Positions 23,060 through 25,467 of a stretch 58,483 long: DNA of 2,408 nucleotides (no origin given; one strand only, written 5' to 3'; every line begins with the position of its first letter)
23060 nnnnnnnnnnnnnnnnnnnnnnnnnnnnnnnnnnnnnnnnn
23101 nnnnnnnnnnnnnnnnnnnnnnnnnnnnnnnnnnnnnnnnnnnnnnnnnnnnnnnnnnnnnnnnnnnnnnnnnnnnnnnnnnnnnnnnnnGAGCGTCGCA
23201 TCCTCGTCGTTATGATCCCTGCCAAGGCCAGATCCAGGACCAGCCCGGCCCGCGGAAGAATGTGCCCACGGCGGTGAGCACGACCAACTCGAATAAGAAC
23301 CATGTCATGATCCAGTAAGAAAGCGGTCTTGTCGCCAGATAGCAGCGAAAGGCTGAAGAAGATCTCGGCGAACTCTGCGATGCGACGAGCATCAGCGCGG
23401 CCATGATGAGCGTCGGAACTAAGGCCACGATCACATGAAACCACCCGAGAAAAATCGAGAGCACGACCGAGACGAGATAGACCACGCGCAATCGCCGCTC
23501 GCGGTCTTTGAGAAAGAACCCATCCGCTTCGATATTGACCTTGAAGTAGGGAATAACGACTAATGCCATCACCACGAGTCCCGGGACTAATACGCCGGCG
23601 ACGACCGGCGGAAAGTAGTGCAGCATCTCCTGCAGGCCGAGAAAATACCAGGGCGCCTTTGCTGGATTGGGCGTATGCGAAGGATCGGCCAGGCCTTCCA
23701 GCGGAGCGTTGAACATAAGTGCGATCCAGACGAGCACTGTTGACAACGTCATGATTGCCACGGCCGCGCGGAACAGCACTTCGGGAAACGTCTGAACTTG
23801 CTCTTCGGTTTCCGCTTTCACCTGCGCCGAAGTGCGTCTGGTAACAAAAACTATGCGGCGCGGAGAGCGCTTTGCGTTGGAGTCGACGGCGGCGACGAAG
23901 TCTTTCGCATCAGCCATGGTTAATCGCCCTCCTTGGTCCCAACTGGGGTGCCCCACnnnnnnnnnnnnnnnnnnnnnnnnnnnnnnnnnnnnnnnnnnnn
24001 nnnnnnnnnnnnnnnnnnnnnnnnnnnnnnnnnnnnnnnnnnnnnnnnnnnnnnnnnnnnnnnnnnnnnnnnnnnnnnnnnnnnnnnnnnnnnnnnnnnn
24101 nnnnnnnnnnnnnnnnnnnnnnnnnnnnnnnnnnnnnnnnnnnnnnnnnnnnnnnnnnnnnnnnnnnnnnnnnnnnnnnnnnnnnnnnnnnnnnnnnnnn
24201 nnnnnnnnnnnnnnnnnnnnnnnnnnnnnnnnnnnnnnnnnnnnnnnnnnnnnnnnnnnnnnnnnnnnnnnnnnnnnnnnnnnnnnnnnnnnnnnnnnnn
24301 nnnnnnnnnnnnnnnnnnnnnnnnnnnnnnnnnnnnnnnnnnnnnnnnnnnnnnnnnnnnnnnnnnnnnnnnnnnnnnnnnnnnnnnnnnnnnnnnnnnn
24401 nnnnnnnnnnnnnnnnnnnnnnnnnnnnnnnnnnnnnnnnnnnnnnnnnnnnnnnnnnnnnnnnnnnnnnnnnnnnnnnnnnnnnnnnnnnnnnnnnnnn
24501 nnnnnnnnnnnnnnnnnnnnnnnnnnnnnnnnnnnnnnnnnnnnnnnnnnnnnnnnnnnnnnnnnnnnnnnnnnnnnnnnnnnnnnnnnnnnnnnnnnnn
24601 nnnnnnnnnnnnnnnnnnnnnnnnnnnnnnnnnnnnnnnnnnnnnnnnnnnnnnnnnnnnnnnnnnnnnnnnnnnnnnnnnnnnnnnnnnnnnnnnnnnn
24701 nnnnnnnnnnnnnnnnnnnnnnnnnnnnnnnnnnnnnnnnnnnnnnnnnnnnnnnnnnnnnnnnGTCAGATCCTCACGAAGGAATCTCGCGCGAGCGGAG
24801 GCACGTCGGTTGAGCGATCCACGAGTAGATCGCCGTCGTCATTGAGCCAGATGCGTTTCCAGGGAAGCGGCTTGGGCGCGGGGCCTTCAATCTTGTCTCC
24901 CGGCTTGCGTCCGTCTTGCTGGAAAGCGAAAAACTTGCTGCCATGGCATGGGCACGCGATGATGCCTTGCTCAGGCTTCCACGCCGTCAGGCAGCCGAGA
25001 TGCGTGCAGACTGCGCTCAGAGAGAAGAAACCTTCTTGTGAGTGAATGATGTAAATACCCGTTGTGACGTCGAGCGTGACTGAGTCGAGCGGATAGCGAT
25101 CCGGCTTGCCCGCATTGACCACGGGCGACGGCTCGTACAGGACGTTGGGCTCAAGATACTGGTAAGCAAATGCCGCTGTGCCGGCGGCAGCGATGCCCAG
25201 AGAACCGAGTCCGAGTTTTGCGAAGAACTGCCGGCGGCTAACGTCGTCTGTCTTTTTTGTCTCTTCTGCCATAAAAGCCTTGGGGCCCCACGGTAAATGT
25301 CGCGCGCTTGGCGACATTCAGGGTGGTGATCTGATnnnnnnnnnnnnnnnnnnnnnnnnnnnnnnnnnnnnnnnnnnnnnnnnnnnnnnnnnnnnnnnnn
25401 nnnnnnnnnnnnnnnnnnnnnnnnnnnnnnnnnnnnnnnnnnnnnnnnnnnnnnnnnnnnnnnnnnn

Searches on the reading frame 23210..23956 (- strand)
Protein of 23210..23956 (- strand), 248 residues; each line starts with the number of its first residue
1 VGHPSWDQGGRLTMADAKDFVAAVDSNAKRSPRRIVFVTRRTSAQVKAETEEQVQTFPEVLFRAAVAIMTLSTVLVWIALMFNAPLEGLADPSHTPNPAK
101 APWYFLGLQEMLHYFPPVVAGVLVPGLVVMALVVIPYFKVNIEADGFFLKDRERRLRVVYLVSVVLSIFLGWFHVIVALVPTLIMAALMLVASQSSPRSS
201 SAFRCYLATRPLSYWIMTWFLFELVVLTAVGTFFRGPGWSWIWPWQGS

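Call 3: search_protein_families(library=pfam, proteins=[window:23210-23956:-], max_evalue=0.01)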
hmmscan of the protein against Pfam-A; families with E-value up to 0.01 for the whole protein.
window:23210-23956:- (248 aa): 1 family
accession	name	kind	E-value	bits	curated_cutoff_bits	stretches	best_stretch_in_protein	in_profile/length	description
PF00032.22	Cytochrom_B_C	-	1.5e-05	25.6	20.7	1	90-187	2-95/102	Cytochrome b(C-terminal)/b6/petD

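Call 4: search_protein_families(library=ncbifam, proteins=[window:23210-23956:-], max_evalue=0.01)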
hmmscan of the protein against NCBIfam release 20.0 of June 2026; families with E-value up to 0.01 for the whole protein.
window:23210-23956:- (248 aa): 2 families
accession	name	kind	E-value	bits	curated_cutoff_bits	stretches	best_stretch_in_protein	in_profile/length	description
NF040970.1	memb_ExtQ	equivalog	1.3e-14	54.6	150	1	62-168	9-114/134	selenite/tellurite reduction operon b-type cytochrome membrane protein ExtQ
TIGR01156.1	cytb6_f_IV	equivalog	0.0013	18.6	127.05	1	59-172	35-145/160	cytochrome b6-f complex subunit IV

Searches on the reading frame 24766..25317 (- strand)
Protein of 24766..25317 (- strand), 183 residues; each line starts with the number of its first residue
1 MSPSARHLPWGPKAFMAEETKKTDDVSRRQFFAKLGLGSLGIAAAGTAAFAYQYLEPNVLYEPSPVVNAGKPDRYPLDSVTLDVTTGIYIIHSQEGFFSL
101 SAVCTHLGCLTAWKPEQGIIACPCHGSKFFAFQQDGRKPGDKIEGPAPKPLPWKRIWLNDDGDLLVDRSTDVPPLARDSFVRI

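Call 3: search_protein_families(library=pfam, proteins=[window:24766-25317:-], max_evalue=0.01)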
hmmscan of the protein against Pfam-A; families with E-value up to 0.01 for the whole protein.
window:24766-25317:- (183 aa): 1 family
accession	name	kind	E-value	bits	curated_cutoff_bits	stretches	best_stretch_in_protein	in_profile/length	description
PF00355.32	Rieske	-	4.4e-05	23.7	20.3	1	88-134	26-71/88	Rieske [2Fe-2S] domain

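Call 4: search_protein_families(library=ncbifam, proteins=[window:24766-25317:-], max_evalue=0.01)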
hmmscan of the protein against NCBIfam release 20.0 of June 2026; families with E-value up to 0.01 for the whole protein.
window:24766-25317:- (183 aa): 7 families
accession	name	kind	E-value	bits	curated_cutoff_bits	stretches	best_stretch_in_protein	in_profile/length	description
NF045928.1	Cytb6fFeSPetC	equivalog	3.9e-15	55.7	250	1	98-171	102-168/179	cytochrome b6-f complex iron-sulfur subunit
NF010001.0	PRK13474.1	subfamily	4.2e-15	55.5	154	1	98-162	101-158/178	cytochrome b6-f complex iron-sulfur subunit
NF050121.1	bc1_QcrA_actin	exception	1.7e-11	44.2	275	1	94-165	237-304/319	cytochrome bc1 complex Rieske iron-sulfur subunit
TIGR01416.1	Rieske_proteo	equivalog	2.7e-10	40.6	97.4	1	94-158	106-167/176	ubiquinol-cytochrome c reductase iron-sulfur subunit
TIGR02694.1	arsenite_ox_S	equivalog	1.3e-06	28.3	95.65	1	97-165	51-114/129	arsenate reductase (azurin) small subunit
NF041174.1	SDX_Thmprot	equivalog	2.1e-05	24.6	170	1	83-129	22-69/109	sulredoxin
TIGR02811.1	formate_TAT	hypoth_equivalog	0.0023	18.2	48.45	1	21-49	4-32/66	formate dehydrogenase region TAT target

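Call 51: search_solved_structures(query=window:24766-25317:-, max_evalue=0.001)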
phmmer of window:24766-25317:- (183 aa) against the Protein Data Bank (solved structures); distinct sequences matched with E-value up to 0.001: 35.
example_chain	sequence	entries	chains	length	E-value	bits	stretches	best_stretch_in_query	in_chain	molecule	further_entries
9rk4_A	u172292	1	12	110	3.1e-20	75.7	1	65-173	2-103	Similar to the Rieske Protein II of bc1 complex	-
9rk3_A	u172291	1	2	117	2.2e-16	63.1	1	87-170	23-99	Similar to Rieske 2Fe-2S iron sulfur protein (Cytochrome b6-F complex)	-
8hn2_A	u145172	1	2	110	1.2e-12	50.9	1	90-166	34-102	Cytochrome b6-f complex iron-sulfur subunit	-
7zxy_D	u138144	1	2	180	2e-12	50.2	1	97-170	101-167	Cytochrome b6-f complex iron-sulfur subunit 2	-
7r0w_D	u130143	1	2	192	2.2e-12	50.1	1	97-170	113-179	Rieske domain, PetC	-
1vf5_D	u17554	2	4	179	3.4e-11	46.2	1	89-166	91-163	RIESKE IRON-SULFUR PROTEIN | Cytochrome b6-f complex iron-sulfur subunit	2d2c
6kls_A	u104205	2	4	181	3.7e-11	46.1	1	71-151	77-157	Rieske-I iron sulfur protein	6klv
2e74_D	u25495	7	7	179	3.8e-11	46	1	89-166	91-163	Cytochrome b6-f complex iron-sulfur subunit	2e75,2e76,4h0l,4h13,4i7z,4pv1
2zt9_D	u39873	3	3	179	4.6e-11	45.7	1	90-161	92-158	Cytochrome b6-f complex iron-sulfur subunit 1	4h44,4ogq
3fou_A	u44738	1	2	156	3.4e-10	42.9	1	92-162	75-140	Quinol-cytochrome c reductase, Rieske iron-sulfur subunit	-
1nyk_A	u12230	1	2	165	3.6e-10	42.8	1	91-162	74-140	Rieske iron-sulfur protein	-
3azc_A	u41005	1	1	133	3.9e-10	42.7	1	85-167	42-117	Cytochrome b6-f complex iron-sulfur subunit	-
1q90_C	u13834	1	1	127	1.1e-08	38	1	93-151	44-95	Cytochrome B6-F complex iron-sulfur subunit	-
1rfs_A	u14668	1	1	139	1.1e-07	34.7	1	96-158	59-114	RIESKE PROTEIN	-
6rqf_L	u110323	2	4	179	1.6e-07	34.2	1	96-158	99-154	Cytochrome b6-f complex iron-sulfur subunit, chloroplastic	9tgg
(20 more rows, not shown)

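Call 77: search_solved_structures(query=window:24766-25272:-, max_evalue=1e-14, show_alignments=2)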
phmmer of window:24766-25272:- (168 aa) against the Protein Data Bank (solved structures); distinct sequences matched with E-value up to 1e-14: 2.
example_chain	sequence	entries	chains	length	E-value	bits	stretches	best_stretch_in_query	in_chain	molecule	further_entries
9rk4_A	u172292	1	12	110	2.7e-20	75.9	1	50-158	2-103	Similar to the Rieske Protein II of bc1 complex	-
9rk3_A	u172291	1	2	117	1.9e-16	63.4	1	72-155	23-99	Similar to Rieske 2Fe-2S iron sulfur protein (Cytochrome b6-F complex)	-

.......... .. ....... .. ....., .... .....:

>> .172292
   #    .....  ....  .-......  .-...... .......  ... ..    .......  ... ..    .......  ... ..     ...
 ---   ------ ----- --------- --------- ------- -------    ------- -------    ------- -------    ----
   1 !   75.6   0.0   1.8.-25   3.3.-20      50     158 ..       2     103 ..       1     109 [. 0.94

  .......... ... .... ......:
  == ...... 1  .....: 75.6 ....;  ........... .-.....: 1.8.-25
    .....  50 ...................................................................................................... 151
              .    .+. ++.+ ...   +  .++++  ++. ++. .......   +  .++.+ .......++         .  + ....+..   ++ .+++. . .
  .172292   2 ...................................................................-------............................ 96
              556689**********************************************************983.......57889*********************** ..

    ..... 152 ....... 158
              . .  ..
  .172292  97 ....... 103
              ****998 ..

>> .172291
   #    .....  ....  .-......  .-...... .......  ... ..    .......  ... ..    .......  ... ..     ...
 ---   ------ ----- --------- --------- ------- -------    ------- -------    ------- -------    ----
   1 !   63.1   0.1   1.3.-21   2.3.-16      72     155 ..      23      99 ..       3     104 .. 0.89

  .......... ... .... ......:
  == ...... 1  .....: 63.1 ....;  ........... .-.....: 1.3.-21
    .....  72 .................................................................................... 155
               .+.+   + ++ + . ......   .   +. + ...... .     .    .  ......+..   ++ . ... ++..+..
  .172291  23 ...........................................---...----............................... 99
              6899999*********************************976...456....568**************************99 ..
